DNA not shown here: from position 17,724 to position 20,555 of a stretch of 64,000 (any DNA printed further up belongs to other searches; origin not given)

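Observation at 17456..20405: FHA-domain protein immediately downstream of a CHASE2-sensor Hanks-type Ser/Thr kinase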

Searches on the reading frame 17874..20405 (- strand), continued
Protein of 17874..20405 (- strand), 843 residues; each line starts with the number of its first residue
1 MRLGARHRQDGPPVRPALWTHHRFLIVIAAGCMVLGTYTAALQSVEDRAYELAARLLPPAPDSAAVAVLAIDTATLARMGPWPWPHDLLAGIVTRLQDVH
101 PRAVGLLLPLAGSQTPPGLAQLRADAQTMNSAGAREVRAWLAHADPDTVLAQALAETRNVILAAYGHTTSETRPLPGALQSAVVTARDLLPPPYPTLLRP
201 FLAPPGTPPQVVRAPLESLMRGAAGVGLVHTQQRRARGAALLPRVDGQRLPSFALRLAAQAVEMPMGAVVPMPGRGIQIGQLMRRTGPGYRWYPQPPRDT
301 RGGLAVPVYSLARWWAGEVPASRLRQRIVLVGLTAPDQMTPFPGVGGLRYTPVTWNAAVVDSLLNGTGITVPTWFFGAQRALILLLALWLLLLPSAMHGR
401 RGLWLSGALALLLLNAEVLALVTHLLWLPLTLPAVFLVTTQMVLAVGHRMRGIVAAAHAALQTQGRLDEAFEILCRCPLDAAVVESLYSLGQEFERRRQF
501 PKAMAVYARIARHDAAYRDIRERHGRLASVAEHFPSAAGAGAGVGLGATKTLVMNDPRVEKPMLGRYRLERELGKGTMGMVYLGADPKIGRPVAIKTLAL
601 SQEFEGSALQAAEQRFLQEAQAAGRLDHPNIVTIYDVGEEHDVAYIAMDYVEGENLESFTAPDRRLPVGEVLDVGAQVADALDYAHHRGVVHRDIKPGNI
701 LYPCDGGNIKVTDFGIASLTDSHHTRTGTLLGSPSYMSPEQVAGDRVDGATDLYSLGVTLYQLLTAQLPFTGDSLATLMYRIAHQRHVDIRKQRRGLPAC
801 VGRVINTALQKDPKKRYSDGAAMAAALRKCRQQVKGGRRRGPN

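Call 6: find_related_loci(query=window:17874-20405:-, collection=genome_contigs, flank=8000)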
Query window:17874-20405:- (843 aa) in genome_contigs; peptide patterns used: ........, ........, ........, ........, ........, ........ (x = any residue, [..] = any of these).
129 stretches matched a pattern; 63 encode a relative of the query (tblastn E <= 1e-3); 63 distinct loci.
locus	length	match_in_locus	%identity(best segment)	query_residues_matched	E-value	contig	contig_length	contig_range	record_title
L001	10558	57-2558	35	20-834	9e-153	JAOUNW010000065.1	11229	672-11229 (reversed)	MAG: Gammaproteobacteria bacterium isolate 8_1_May_SF_Bin19 8_1_May_SF_Bin19_scaffold_3734_c1, whole genome shotgun sequ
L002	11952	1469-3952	38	18-836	6e-147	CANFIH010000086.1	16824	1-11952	MAG: Burkholderiales bacterium isolate Jr-11may16-126 genome assembly, contig: Jr-11may16-C5840, whole genome shotgun se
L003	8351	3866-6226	36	42-830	4e-137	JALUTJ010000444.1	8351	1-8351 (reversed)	MAG: Chromatiales bacterium isolate S146_metabat2_scaf2bin.254 S146_NODE_6788_length_8351_cov_3.491245, whole genome sho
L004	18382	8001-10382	33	42-833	3e-140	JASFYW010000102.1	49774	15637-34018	MAG: Woeseiaceae bacterium isolate MAY_MAG_00009 ALL_000000000367, whole genome shotgun sequence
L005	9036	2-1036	52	476-827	3e-112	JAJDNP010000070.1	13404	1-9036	MAG: Gammaproteobacteria bacterium isolate ALSabin.113 k141_6965548, whole genome shotgun sequence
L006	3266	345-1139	43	564-833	6e-57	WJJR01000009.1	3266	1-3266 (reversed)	MAG: Candidatus Zixiibacteriota bacterium isolate Bin_224 k141_34413, whole genome shotgun sequence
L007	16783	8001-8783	40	564-827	2e-53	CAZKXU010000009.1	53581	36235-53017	MAG TPA_asm: uncultured Bdellovibrionales bacterium isolate SRP150892_co2_139 genome assembly, contig: NODE_647_length_5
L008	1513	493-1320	39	554-833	7e-54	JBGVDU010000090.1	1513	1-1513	MAG: Acutalibacteraceae bacterium isolate fecal_MAG_43 fecal_MAG_43_contig_0090, whole genome shotgun sequence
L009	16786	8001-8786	42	563-827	5e-51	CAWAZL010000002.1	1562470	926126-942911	MAG: uncultured bacterium isolate MFD04212.bin.2.73 genome assembly, contig: contig_1981, whole genome shotgun sequence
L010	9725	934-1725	40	564-829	8e-51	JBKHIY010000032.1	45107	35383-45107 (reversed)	MAG: Candidatus Brocadiia bacterium isolate D4M11_1 NODE_285_length_45107_cov_43.064348, whole genome shotgun sequence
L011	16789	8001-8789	41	563-828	4e-50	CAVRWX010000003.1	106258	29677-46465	MAG: uncultured bacterium isolate MFD06229.bin.1.44 genome assembly, contig: contig_16408, whole genome shotgun sequence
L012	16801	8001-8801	39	566-838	6e-49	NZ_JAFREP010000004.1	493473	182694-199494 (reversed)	Acanthopleuribacter pedis strain KCTC 12899 Scaffold4_1, whole genome shotgun sequence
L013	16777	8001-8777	42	566-827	4e-49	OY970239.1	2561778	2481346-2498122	MAG: uncultured bacterium isolate MFD05454.bin.1.63 genome assembly, chromosome: 1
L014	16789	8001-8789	41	563-828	1e-48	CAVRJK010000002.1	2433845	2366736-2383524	MAG: uncultured bacterium isolate MFD01275.bin.1.283 genome assembly, contig: contig_3830, whole genome shotgun sequence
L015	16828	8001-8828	37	556-833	3e-47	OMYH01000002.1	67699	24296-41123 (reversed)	uncultured Clostridiales bacterium isolate RUG080 genome assembly, contig: scaffold_298, whole genome shotgun sequence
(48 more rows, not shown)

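Call 7: find_encoding_contigs(protein=P0002, flank=10000, max_places=2)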
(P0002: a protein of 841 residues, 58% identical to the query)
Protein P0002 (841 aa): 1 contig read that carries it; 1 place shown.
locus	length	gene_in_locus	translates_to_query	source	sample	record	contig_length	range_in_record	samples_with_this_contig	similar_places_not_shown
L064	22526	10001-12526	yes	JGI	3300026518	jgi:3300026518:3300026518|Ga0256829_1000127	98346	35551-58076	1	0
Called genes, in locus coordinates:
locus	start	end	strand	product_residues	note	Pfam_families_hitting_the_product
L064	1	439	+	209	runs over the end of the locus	PF04367:DUF502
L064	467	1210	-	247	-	PF00300:His_Phos_1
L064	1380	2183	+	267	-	PF06167:Peptidase_M90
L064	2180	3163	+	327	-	PF01734:Patatin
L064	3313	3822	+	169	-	PF00300:His_Phos_1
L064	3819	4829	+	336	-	PF05235:CHAD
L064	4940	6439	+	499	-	PF02541:Ppx-GppA, PF21447:Ppx-GppA_III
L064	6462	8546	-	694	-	PF13089:PP_kinase_N, PF02503:PP_kinase, PF17941:PP_kinase_C_1, PF13091:PLDc_2 (weak), PF13090:PP_kinase_C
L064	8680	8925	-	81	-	-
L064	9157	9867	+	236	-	PF01346:FKBP_N, PF00254:FKBP_C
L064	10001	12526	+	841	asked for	PF05226:CHASE2, PF00069:Pkinase, PF07714:PK_Tyr_Ser-Thr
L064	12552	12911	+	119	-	PF16697:Yop-YscD_cpl, PF00498:FHA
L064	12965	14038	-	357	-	PF03460:NIR_SIR_ferr, PF01077:NIR_SIR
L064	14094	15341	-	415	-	PF03460:NIR_SIR_ferr (weak), PF01077:NIR_SIR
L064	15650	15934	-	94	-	PF16842:RRM_occluded (weak), PF00076:RRM_1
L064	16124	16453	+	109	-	PF11743:DUF3301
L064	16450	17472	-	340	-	PF02655:ATP-grasp_3 (weak), PF07478:Dala_Dala_lig_C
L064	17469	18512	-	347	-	PF15887:Peptidase_Mx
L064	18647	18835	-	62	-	-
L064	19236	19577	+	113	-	-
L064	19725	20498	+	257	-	-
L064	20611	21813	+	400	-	PF01963:TraB_PrgY_gumN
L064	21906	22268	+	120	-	PF11964:SpoIIAA-like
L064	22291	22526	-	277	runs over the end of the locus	PF02253:PLA1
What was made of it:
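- An RRM gene is also within 3 kb of the pair in L064 (call 7). The window and L064 share broad synteny (ppk, ppx, CHAD, FKBP, ATP-grasp), so common descent explains the proximity (call 7).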

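Call 8: find_encoding_contigs(protein=P0003, flank=10000, max_places=2)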
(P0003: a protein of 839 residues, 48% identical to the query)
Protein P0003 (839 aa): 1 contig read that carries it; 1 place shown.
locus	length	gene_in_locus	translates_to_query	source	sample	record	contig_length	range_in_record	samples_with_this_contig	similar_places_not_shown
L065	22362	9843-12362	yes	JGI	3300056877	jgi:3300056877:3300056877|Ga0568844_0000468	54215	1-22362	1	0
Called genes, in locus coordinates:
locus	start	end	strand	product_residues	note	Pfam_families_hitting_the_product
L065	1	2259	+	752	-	?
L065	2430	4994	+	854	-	PF00989:PAS (weak), PF13188:PAS_8 (weak), PF08448:PAS_4, PF13426:PAS_9 (faint), PF00512:HisKA, PF02518:HATPase_c, PF00072:Response_reg, PF01627:Hpt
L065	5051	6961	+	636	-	PF00072:Response_reg, PF00990:GGDEF, PF00563:EAL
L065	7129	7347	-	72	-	-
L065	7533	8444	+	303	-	PF01149:Fapy_DNA_glyco, PF06831:H2TH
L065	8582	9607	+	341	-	PF00962:A_deaminase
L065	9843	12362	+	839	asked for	PF05226:CHASE2, PF00069:Pkinase, PF07714:PK_Tyr_Ser-Thr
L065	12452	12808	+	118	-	PF16697:Yop-YscD_cpl, PF00498:FHA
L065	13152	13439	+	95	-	-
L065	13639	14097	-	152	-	-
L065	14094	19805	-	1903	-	PF00005:ABC_tran (faint), PF00931:NB-ARC (faint), PF01443:Viral_helicase1 (faint), PF01583:APS_kinase (faint), PF02463:SMC_N (faint), PF02492:cobW (faint), PF17755:UvrA_DNA-bind, PF17760:UvrA_inter, +21 more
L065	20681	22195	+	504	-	PF01476:LysM (weak)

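Call 9: find_encoding_contigs(protein=P0011, flank=10000, max_places=2)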
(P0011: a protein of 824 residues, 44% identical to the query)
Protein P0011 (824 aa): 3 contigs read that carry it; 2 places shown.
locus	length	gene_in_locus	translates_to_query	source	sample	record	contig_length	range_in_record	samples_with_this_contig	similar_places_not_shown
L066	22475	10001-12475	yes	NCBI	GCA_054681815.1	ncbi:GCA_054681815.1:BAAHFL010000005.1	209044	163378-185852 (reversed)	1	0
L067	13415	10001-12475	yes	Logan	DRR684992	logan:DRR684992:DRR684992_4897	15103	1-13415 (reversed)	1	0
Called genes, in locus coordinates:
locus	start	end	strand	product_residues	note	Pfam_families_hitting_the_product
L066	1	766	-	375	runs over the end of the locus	PF04340:DUF484 (faint), PF17853:GGDEF_2 (faint), PF00990:GGDEF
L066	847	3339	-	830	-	PF20437:LonC_helical, PF13654:AAA_32, PF20436:LonB_AAA-LID, PF05362:Lon_C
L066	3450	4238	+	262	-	PF13852:DUF4197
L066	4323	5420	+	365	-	PF07992:Pyr_redox_2, PF13450:NAD_binding_8 (faint), PF00070:Pyr_redox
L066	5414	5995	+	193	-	PF00877:NLPC_P60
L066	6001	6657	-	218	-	-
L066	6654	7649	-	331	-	PF00561:Abhydrolase_1, PF12146:Hydrolase_4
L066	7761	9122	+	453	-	PF03631:Virul_fac_BrkB, PF02082:Rrf2 (weak)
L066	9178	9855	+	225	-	PF01346:FKBP_N, PF00254:FKBP_C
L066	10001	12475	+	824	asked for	PF05226:CHASE2, PF00069:Pkinase, PF07714:PK_Tyr_Ser-Thr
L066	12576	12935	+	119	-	PF16697:Yop-YscD_cpl, PF00498:FHA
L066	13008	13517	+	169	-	PF00160:Pro_isomerase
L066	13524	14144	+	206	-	PF12339:DNAJ_related, PF00226:DnaJ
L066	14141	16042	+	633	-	PF00005:ABC_tran, PF00006:ATP-synt_ab (faint), PF13191:AAA_16 (faint), PF13555:AAA_29 (faint), PF25199:nSTAND_NTPase5 (faint), PF12848:ABC_tran_Xtn, PF00005:ABC_tran, PF16326:ABC_tran_CTD, +3 more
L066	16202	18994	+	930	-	PF08376:NIT, PF00989:PAS, PF08448:PAS_4, PF13426:PAS_9, PF00990:GGDEF, PF00563:EAL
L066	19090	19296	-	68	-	PF00313:CSD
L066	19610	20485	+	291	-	PF08668:HDOD, PF01966:HD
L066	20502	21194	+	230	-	PF04367:DUF502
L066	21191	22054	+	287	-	PF12146:Hydrolase_4, PF00561:Abhydrolase_1, PF12697:Abhydrolase_6, PF20408:Abhydrolase_11 (weak), PF00326:Peptidase_S9 (faint)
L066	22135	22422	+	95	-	PF05166:YcgL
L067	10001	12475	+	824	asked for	PF05226:CHASE2, PF00069:Pkinase, PF07714:PK_Tyr_Ser-Thr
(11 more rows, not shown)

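Call 15: find_encoding_contigs(protein=P0018, flank=8000, max_places=1)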
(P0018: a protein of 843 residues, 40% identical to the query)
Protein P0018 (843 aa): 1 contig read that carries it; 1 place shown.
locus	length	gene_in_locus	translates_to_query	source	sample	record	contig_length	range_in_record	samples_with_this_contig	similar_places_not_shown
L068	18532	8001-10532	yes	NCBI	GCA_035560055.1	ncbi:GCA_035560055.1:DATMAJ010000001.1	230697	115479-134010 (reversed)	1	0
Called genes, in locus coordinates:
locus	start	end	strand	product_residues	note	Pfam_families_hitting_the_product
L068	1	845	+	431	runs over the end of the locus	PF01979:Amidohydro_1, PF07969:Amidohydro_3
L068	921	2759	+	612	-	PF05960:DUF885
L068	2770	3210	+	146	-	PF11026:DUF2721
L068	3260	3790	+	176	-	PF03449:GreA_GreB_N, PF01272:GreA_GreB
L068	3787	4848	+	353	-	PF18125:RlmM_FDX, PF21239:RLMM_N, PF01728:FtsJ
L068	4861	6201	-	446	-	PF21216:PepQ_N, PF00557:Peptidase_M24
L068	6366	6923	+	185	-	PF20033:DUF6438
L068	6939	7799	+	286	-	PF01177:Asp_Glu_race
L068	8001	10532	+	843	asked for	PF05226:CHASE2, PF00069:Pkinase, PF07714:PK_Tyr_Ser-Thr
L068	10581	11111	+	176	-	-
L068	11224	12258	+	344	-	PF00155:Aminotran_1_2 (weak), PF01212:Beta_elim_lyase, PF01041:DegT_DnrJ_EryC1 (faint)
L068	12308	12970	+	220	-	PF01557:FAA_hydrolase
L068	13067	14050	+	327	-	PF01916:DS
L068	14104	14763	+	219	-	PF04199:Cyclase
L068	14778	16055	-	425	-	PF01546:Peptidase_M20, PF07687:M20_dimer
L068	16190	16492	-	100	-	-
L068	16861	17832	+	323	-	PF08240:ADH_N, PF00107:ADH_zinc_N, PF13602:ADH_zinc_N_2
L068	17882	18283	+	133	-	PF01042:Ribonuc_L-PSP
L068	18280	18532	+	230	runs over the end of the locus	PF01177:Asp_Glu_race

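Call 16: find_encoding_contigs(protein=P0019, flank=8000, max_places=1)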
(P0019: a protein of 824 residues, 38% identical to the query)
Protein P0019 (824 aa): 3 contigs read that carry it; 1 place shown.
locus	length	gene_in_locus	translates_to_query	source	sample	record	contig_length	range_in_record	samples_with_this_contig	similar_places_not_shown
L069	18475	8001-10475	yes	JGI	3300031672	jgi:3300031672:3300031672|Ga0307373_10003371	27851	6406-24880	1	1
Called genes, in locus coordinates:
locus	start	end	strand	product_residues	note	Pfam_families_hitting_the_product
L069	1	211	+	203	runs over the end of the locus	PF02798:GST_N (weak), PF13417:GST_N_3, PF13409:GST_N_2, PF00043:GST_C, PF13410:GST_C_2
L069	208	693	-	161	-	PF04461:YajQ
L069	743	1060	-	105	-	PF21244:PurT_C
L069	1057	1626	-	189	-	PF02786:CPSase_L_D2 (weak), PF02222:ATP-grasp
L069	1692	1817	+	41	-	-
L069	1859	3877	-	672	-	PF00999:Na_H_Exchanger, PF02254:TrkA_N, PF02080:TrkA_C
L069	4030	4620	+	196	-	PF25929:DUF7974 (weak), PF12690:BsuPI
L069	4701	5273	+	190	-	-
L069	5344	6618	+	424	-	PF22807:TrAA12, PF01436:NHL (faint), PF23500:DUF7133 (faint), PF07995:GSDH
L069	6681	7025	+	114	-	-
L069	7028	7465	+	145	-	-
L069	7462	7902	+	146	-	PF10604:Polyketide_cyc2, PF03364:Polyketide_cyc (weak)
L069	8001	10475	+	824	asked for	PF05226:CHASE2, PF13428:TPR_14 (faint), PF07719:TPR_2 (faint), PF00069:Pkinase, PF07714:PK_Tyr_Ser-Thr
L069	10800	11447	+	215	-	PF13505:OMP_b-brl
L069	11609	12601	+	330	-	PF08240:ADH_N, PF00107:ADH_zinc_N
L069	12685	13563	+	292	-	PF13714:PEP_mutase, PF00463:ICL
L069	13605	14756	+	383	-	PF00285:Citrate_synt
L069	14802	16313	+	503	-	PF03972:MmgE_PrpD_N, PF19305:MmgE_PrpD_C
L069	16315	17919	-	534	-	-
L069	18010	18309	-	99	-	-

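Call 17: find_encoding_contigs(protein=P0015, flank=8000, max_places=1)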
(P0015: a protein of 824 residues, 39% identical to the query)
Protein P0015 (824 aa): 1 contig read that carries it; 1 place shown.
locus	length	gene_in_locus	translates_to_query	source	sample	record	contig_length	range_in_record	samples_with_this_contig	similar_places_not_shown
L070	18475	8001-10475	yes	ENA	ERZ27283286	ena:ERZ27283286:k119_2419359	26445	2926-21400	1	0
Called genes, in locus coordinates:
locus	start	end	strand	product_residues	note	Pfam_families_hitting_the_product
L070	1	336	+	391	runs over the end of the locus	PF12729:4HB_MCP_1 (faint), PF00672:HAMP, PF00989:PAS, PF13188:PAS_8 (weak), PF08448:PAS_4, PF13426:PAS_9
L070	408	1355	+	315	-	PF11927:HODM_asu-like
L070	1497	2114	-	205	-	-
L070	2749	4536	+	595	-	-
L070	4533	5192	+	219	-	PF03575:Peptidase_S51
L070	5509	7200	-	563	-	PF00749:tRNA-synt_1c, PF03950:tRNA-synt_1c_C, PF20974:tRNA-synt_1c_C2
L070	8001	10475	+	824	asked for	PF05226:CHASE2, PF00069:Pkinase, PF07714:PK_Tyr_Ser-Thr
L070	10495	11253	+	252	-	PF00481:PP2C, PF13672:PP2C_2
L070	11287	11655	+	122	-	PF16697:Yop-YscD_cpl, PF00498:FHA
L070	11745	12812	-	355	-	PF14751:DUF4474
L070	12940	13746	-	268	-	PF13276:HTH_21, PF00665:rve, PF13610:DDE_Tnp_IS240 (weak), PF13683:rve_3, PF13333:rve_2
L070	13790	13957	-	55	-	-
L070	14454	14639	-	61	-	-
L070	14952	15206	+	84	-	-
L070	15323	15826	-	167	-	PF01292:Ni_hydr_CYTB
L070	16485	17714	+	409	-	-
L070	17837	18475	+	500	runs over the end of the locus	-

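Call 35: find_encoding_contigs(protein=P0005, flank=6000, max_places=1)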
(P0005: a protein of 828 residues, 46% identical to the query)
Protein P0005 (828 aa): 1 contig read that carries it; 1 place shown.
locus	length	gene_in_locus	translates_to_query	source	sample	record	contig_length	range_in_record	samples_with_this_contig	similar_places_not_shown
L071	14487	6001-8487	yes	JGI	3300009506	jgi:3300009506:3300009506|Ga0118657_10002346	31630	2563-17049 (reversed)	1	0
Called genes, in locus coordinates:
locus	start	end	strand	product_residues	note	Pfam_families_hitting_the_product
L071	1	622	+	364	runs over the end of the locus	PF00437:T2SSE, PF13401:AAA_22 (faint)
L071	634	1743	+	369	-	PF00437:T2SSE, PF13191:AAA_16 (weak), PF13604:AAA_30 (weak), PF13401:AAA_22 (weak)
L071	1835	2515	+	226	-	PF16697:Yop-YscD_cpl, PF00498:FHA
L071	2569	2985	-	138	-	PF01894:YjbQ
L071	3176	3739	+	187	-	-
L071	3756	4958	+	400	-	PF07075:NamZ_N, PF20732:NamZ_C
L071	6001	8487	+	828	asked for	PF05226:CHASE2, PF00069:Pkinase, PF07714:PK_Tyr_Ser-Thr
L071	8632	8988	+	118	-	PF16697:Yop-YscD_cpl, PF00498:FHA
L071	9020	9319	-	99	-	PF04456:DUF503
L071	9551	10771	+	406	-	PF00483:NTP_transferase, PF12804:NTP_transf_3 (weak), PF24894:Hexapep_GlmU, PF25087:GMPPB_C (weak), PF25247:LbH_GLGC (faint), PF25084:LbH_EIF2B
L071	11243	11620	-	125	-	-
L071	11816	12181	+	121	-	PF00903:Glyoxalase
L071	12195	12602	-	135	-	PF01894:YjbQ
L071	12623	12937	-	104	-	PF07883:Cupin_2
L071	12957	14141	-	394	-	PF00465:Fe-ADH, PF13685:Fe-ADH_2, PF25137:ADH_Fe_C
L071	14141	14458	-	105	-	PF03992:ABM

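Call 36: find_encoding_contigs(protein=P0024, flank=6000, max_places=1)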
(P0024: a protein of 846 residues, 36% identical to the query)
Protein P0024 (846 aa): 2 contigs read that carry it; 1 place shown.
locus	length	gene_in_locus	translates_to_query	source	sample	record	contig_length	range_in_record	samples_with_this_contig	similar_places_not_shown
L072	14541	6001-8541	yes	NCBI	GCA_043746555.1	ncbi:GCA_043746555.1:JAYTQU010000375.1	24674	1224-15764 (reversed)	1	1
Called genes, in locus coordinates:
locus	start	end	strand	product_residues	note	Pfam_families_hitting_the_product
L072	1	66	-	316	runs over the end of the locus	PF00248:Aldo_ket_red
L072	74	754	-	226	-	PF01128:IspD, PF12804:NTP_transf_3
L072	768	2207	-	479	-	PF02881:SRP54_N, PF06414:Zeta_toxin (weak), PF13401:AAA_22 (weak), PF00448:SRP54, PF01656:CbiA (faint), PF02978:SRP_SPB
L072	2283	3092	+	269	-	PF01578:Cytochrom_C_asm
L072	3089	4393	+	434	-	PF01595:CNNM, PF00571:CBS (faint), PF03471:CorC_HlyC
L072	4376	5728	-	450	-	PF18073:Zn_ribbon_LapB, PF03796:DnaB_C (faint), PF06745:ATPase, PF13481:AAA_25, PF23442:DUF7125, PF13401:AAA_22 (weak), PF06745:ATPase (weak), PF13541:ChlI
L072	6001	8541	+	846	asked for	PF05226:CHASE2, PF00069:Pkinase, PF07714:PK_Tyr_Ser-Thr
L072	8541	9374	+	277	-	PF00481:PP2C, PF13672:PP2C_2, PF07228:SpoIIE (faint)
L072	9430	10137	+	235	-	PF16697:Yop-YscD_cpl, PF00498:FHA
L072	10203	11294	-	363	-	PF01168:Ala_racemase_N, PF00842:Ala_racemase_C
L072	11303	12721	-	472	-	PF00772:DnaB, PF03796:DnaB_C, PF06745:ATPase (weak), PF13481:AAA_25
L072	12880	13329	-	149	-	PF01281:Ribosomal_L9_N, PF03948:Ribosomal_L9_C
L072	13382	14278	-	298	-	-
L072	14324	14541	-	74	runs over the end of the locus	PF01084:Ribosomal_S18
